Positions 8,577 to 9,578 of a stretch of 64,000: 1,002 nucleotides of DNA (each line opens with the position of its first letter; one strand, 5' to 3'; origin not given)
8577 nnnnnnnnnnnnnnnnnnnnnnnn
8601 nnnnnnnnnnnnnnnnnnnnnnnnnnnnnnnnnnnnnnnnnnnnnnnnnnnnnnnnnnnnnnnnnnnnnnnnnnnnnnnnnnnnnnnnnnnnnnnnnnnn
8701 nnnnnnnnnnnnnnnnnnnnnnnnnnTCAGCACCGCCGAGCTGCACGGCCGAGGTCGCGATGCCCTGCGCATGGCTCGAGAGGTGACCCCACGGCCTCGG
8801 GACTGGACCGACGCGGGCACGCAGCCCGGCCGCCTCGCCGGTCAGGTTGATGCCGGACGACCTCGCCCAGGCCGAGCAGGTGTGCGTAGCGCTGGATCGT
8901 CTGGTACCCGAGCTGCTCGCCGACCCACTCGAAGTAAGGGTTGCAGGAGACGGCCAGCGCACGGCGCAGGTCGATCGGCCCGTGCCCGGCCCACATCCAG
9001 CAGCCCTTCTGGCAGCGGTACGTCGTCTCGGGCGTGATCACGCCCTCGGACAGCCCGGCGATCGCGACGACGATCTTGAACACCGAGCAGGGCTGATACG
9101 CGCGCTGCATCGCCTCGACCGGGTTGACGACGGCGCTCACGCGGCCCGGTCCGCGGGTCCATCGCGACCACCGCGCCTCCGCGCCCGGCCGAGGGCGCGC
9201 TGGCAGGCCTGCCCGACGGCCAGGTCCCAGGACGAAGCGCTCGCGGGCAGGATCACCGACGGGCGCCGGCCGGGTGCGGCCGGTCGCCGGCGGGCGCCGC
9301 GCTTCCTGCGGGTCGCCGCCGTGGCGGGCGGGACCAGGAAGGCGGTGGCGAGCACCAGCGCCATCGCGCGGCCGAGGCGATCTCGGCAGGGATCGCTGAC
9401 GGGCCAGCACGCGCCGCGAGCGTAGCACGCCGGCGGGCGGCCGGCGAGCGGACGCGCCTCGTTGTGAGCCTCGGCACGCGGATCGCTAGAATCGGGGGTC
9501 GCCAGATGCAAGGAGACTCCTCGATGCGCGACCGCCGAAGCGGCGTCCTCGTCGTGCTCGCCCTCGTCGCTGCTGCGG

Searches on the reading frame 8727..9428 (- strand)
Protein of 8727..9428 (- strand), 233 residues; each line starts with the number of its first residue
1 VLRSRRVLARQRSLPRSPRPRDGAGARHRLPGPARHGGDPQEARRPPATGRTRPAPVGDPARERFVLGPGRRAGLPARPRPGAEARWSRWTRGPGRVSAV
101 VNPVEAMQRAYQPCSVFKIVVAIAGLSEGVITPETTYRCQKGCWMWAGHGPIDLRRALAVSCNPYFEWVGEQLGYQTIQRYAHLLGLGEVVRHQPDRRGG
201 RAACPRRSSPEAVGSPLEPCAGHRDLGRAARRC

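Call 62: search_protein_families(library=pfam, proteins=[window:8727-9428:-], max_evalue=0.001)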
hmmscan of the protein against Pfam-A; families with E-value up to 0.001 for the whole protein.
window:8727-9428:- (233 aa): 1 family
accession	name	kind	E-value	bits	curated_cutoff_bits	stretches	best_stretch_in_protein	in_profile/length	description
PF00905.27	Transpeptidase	-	8.1e-17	61.8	22.1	1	105-189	34-130/299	Penicillin binding protein transpeptidase domain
